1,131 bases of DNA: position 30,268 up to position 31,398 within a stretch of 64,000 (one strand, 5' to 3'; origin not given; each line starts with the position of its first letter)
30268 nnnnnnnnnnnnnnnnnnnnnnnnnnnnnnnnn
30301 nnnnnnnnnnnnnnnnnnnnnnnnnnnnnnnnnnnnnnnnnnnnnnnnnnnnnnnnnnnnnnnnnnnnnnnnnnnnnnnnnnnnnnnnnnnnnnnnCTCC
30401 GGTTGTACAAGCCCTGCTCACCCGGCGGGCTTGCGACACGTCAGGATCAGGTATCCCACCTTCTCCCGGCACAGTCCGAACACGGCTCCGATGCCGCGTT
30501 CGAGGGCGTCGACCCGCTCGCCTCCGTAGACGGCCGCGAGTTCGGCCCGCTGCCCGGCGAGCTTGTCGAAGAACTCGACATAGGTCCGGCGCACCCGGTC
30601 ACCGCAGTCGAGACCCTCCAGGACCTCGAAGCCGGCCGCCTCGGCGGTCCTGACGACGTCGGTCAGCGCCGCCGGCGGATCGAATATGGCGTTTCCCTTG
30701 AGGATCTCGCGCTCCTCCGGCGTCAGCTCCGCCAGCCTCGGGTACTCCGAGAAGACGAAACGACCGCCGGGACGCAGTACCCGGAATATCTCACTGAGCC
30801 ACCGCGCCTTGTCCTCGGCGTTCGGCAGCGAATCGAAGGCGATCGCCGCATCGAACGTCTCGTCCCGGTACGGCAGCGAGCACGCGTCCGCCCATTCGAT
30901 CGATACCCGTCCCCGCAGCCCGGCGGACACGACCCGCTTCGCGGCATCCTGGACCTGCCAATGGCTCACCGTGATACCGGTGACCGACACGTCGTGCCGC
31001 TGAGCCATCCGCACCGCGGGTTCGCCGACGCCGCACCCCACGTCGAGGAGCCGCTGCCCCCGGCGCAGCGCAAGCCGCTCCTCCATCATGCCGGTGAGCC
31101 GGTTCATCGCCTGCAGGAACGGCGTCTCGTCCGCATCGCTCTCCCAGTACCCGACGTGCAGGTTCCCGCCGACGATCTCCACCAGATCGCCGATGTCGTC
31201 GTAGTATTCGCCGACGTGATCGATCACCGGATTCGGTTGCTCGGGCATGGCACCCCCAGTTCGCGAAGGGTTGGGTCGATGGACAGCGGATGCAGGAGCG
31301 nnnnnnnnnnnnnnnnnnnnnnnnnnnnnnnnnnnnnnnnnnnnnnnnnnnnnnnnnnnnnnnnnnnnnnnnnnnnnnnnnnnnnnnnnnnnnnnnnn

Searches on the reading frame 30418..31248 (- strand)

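Call 12: search_protein_families(library=pfam, proteins=[window:30418-31248:-], max_evalue=0.001)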
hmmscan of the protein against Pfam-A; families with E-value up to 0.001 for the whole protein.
window:30418-31248:- (276 aa): 11 families
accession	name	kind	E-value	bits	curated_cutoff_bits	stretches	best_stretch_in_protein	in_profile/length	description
PF08241.18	Methyltransf_11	-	2e-20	73.7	21.2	1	68-166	1-95/95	Methyltransferase domain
PF13649.12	Methyltransf_25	-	6.5e-19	68.9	27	1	68-162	2-97/97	Methyltransferase domain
PF13847.12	Methyltransf_31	-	1.3e-17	64.2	27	1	62-180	2-120/145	Methyltransferase domain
PF02353.26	CMAS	-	4.6e-17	62.7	27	1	44-243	43-246/273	Mycolic acid cyclopropane synthetase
PF01209.24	Ubie_methyltran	-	5.8e-14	52.4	20.1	1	55-171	39-156/233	ubiE/COQ5 methyltransferase family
PF13489.12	Methyltransf_23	-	2.5e-12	47.3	27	1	58-170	15-120/164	Methyltransferase domain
PF08242.18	Methyltransf_12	-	5.5e-12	46.7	30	1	68-164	1-98/98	Methyltransferase domain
PF03141.22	Methyltransf_29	-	2.6e-06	26.7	23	1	49-173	103-224/506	Putative S-adenosyl-L-methionine-dependent methyltransferase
PF07021.18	MetW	-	5e-05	23.5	21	1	61-158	11-102/193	Methionine biosynthesis protein MetW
PF01135.25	PCMT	-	0.00013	22.3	20.3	1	51-122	61-133/210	Protein-L-isoaspartate(D-aspartate) O-methyltransferase (PCMT)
PF20922.3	Anamorsin_N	-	0.00041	20.5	27.1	1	96-169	14-90/163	Anamorsin, N-terminal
